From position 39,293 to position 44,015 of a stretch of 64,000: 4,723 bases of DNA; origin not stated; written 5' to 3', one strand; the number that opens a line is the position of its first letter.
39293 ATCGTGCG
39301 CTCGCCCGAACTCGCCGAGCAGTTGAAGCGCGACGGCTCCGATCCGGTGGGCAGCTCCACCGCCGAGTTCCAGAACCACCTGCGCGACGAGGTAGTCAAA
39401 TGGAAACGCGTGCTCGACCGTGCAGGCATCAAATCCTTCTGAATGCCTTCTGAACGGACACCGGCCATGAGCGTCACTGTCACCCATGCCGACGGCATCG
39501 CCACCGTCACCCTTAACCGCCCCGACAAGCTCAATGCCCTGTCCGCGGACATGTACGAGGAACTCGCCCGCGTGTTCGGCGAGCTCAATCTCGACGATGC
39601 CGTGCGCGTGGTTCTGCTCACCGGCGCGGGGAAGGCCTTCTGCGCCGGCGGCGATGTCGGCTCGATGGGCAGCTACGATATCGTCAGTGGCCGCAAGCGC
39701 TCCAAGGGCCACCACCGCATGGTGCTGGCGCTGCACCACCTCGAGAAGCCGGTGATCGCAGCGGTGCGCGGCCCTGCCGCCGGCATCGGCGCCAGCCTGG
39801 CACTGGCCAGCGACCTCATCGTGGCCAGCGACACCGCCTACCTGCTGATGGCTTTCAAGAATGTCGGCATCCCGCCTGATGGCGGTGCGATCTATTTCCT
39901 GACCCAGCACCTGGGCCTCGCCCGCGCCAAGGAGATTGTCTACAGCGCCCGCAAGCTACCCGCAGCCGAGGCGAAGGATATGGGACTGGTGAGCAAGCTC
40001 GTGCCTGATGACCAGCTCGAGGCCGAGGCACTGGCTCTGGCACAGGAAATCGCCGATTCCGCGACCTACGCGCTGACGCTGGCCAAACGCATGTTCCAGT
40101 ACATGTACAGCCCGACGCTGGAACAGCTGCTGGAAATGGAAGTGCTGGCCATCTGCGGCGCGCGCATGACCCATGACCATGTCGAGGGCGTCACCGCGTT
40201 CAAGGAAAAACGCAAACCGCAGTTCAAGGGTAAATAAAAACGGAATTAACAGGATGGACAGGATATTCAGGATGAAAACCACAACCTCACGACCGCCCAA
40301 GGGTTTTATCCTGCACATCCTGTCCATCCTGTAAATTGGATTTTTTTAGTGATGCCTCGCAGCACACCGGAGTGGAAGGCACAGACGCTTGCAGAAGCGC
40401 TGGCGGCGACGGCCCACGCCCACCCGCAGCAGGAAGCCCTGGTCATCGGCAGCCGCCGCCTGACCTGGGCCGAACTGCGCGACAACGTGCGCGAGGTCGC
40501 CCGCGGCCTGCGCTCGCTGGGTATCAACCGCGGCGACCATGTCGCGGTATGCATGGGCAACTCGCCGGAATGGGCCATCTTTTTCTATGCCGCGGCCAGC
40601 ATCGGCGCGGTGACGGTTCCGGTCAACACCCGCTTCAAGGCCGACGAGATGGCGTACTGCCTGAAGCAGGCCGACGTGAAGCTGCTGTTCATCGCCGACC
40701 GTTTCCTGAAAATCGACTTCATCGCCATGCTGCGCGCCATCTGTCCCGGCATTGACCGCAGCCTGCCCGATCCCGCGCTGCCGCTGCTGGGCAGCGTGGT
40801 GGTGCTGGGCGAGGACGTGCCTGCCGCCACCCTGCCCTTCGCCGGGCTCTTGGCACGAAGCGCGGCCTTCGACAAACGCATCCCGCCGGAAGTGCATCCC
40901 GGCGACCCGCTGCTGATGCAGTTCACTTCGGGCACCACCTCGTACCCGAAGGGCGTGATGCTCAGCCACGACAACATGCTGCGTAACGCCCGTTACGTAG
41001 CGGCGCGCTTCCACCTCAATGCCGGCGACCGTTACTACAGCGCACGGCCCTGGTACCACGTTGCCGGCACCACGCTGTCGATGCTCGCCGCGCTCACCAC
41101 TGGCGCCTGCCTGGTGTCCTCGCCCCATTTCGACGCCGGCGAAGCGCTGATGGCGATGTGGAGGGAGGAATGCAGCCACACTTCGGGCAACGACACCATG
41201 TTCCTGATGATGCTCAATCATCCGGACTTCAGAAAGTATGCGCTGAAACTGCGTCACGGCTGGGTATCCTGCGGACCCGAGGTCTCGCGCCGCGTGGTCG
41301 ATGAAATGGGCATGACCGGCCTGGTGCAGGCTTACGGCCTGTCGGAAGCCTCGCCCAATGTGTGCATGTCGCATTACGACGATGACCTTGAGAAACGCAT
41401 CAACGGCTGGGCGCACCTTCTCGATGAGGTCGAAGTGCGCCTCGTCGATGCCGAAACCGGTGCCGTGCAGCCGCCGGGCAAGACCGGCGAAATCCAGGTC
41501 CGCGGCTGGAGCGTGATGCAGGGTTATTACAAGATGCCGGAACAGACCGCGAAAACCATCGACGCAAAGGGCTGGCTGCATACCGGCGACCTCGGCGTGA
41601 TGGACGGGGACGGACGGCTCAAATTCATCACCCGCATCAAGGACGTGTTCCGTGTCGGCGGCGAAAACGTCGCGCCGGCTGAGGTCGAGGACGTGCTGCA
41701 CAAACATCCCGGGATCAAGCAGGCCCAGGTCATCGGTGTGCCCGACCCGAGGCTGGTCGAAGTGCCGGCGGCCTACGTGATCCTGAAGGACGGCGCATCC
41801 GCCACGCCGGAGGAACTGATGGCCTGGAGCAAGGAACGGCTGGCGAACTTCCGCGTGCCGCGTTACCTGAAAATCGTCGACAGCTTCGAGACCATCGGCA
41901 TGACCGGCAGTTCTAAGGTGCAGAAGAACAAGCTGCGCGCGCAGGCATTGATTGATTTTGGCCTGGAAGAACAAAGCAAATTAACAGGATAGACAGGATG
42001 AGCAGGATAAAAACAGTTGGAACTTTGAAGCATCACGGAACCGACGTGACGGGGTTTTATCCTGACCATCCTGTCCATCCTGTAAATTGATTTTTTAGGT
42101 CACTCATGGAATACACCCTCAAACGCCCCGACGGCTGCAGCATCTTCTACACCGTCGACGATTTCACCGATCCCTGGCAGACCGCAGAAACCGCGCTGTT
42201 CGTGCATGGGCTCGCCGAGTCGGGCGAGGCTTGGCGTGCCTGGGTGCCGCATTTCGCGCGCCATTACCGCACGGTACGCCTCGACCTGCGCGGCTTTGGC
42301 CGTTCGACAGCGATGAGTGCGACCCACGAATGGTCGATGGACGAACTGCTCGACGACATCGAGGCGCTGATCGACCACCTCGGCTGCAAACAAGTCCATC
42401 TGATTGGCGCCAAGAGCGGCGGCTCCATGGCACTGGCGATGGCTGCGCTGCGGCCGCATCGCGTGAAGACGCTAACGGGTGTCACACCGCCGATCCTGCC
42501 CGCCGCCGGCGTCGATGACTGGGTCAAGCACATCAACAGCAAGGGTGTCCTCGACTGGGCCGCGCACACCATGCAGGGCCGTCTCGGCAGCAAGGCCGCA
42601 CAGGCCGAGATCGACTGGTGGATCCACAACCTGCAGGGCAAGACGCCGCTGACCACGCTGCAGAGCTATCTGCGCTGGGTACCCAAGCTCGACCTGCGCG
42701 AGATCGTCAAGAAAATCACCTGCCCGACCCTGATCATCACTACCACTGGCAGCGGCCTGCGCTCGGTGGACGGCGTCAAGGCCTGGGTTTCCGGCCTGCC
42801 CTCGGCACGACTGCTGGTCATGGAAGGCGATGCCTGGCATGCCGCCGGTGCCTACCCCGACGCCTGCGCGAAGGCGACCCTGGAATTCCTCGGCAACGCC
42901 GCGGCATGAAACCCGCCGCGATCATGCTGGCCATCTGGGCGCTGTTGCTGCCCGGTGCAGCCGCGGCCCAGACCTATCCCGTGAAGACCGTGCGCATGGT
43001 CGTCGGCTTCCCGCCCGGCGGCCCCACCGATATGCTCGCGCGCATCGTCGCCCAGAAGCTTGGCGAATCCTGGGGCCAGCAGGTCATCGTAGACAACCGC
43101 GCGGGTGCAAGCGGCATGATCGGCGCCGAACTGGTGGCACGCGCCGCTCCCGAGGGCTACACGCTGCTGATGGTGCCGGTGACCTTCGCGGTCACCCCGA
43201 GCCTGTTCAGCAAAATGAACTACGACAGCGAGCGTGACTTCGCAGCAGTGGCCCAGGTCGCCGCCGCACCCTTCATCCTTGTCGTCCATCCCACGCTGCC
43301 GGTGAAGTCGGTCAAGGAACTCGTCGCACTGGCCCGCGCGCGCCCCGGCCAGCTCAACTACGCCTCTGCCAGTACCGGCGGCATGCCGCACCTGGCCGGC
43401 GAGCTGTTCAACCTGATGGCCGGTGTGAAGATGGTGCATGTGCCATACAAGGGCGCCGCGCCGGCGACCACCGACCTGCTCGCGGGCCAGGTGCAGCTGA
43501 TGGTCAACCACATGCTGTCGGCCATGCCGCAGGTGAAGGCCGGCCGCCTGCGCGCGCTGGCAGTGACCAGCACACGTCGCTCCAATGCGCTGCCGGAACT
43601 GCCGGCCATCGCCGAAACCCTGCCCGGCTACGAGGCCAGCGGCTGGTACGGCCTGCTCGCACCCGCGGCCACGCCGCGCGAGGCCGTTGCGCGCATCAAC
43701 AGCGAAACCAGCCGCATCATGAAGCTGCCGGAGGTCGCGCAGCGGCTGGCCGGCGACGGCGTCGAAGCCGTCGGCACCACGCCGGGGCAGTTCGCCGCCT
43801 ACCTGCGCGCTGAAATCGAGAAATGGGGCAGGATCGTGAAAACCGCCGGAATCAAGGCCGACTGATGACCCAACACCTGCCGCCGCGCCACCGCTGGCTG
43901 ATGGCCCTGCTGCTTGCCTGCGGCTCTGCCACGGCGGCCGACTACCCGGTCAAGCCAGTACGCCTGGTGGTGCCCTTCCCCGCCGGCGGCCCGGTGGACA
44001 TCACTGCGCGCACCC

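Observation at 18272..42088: Family of six A+T-rich compound palindromes built from 9-bp-spaced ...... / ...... hexamer arrays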

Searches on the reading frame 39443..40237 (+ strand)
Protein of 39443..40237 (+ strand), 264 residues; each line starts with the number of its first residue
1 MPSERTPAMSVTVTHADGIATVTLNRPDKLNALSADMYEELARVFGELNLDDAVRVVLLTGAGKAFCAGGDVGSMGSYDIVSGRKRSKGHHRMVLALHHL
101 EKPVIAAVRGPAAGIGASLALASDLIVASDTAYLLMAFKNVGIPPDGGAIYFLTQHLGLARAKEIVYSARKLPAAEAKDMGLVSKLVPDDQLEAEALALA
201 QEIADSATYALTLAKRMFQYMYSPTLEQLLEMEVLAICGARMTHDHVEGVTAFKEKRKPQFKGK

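Call 60: search_protein_families(library=pfam, proteins=[window:39443-40237:+], max_evalue=0.00001)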
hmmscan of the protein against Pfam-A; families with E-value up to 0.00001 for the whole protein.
window:39443-40237:+ (264 aa): 2 families
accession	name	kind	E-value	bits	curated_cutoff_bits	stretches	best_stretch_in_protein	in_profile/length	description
PF00378.25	ECH_1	-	8.8e-62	209.1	27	1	16-263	3-250/251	Enoyl-CoA hydratase/isomerase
PF16113.10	ECH_2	-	2.6e-35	122.9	27.2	1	20-199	2-184/335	Enoyl-CoA hydratase/isomerase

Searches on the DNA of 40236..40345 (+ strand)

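Call 64: search_dna_similar(query=window:40236-40345:+, collection=plasmids, mode=distant, max_evalue=0.01, max_rows=25)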
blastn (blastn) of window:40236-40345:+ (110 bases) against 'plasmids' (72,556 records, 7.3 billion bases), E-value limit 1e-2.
Records with a match: 1; places in all: 1; records where one place covers at least 80% of the query: 0.
Best place of each record, by identity: 60-80% 1.
By first word of the organism name: Gemmatirosa 1.
By predicted mobility (MOB-suite, as given by PLSDB): non-mobilizable 1.
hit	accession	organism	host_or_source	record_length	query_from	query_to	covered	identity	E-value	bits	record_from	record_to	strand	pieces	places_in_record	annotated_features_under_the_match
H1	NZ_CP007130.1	Gemmatirosa kalamazoonensis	-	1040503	14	97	76%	74.7%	5e-4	50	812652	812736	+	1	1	record has no annotation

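Call 65: get_annotated_region(hit=H1, flank=2000)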
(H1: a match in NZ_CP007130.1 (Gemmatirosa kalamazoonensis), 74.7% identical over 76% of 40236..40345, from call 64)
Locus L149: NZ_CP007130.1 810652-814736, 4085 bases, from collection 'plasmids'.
description: Gemmatirosa kalamazoonensis strain KBS708 plasmid 2, complete sequence
organism: Gemmatirosa kalamazoonensis (NCBI taxid 861299)
taxonomy: Bacteria; Gemmatimonadota; Gemmatimonadia; Gemmatimonadales; Gemmatimonadaceae; Gemmatirosa; Gemmatirosa kalamazoonensis
host: -; source: -; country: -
typing (MOB-suite, as given by PLSDB): non-mobilizable
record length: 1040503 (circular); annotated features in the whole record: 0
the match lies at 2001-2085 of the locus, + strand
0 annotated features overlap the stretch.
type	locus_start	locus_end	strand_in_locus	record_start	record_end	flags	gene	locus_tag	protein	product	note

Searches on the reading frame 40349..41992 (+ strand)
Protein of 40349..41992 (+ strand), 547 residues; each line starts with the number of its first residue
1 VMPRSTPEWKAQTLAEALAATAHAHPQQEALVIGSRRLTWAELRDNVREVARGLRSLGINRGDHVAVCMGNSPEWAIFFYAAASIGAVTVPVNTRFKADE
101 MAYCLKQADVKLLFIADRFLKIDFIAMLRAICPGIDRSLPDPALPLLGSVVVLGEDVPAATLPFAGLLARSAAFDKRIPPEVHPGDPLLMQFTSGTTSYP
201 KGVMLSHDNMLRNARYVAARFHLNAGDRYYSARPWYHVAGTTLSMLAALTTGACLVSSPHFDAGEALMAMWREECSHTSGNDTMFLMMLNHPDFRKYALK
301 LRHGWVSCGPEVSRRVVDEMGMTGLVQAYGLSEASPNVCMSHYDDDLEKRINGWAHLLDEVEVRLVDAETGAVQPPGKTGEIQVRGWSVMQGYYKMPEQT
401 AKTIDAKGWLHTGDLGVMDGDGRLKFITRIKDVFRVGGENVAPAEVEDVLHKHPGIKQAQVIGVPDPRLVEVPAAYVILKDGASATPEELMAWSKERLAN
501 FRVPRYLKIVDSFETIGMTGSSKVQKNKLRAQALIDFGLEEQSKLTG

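Call 60: search_protein_families(library=pfam, proteins=[window:40349-41992:+], max_evalue=0.00001)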
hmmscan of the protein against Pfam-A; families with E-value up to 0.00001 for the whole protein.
window:40349-41992:+ (547 aa): 2 families
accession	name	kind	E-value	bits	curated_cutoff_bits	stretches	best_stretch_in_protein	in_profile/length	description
PF00501.34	AMP-binding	-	7e-84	282.3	29.9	1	20-394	3-384/384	AMP-binding enzyme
PF13193.12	AMP-binding_C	-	7.6e-17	62.5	24.5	1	445-514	1-70/76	AMP-binding enzyme C-terminal domain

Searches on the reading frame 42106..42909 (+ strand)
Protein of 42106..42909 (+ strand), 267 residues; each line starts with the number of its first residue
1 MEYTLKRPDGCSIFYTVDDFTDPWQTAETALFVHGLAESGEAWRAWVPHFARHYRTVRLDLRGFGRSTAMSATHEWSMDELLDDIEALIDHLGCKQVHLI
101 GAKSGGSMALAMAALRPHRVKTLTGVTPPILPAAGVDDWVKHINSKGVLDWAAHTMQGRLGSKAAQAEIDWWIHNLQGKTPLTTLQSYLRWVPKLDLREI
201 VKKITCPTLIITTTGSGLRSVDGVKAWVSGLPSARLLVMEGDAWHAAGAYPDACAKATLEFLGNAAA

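Call 60: search_protein_families(library=pfam, proteins=[window:42106-42909:+], max_evalue=0.00001)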
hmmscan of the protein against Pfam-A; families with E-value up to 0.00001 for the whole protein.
window:42106-42909:+ (267 aa): 4 families
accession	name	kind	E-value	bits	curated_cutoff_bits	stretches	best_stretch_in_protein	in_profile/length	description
PF00561.26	Abhydrolase_1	-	3.9e-27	95.9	25.8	1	31-144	4-117/245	alpha/beta hydrolase fold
PF12697.13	Abhydrolase_6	-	6.8e-13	50.2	26.3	1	31-256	2-216/217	Alpha/beta hydrolase family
PF12146.15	Hydrolase_4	-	1.5e-10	41.2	27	1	30-213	7-199/239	Serine aminopeptidase, S33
PF03096.20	Ndr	-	8.4e-06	25.1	23.3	0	76-217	80-231/283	Ndr family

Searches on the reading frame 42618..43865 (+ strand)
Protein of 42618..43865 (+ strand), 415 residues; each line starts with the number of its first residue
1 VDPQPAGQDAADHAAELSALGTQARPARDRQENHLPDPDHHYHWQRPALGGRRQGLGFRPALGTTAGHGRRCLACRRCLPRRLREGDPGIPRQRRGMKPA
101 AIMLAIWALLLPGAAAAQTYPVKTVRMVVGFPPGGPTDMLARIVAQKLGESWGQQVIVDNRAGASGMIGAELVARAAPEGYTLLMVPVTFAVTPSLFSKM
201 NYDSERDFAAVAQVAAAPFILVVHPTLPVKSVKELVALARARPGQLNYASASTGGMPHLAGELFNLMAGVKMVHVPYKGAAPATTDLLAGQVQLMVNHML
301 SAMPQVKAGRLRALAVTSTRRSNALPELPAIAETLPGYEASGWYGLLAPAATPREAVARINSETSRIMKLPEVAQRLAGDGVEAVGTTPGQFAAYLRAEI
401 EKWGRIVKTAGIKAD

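Call 60: search_protein_families(library=pfam, proteins=[window:42618-43865:+], max_evalue=0.00001)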
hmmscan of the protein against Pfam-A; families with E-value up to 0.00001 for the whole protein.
window:42618-43865:+ (415 aa): 1 family
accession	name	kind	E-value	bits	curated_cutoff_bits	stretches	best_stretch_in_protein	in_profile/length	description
PF03401.19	TctC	-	3.6e-74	250.2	27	1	141-411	2-273/274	Tripartite tricarboxylate transporter family receptor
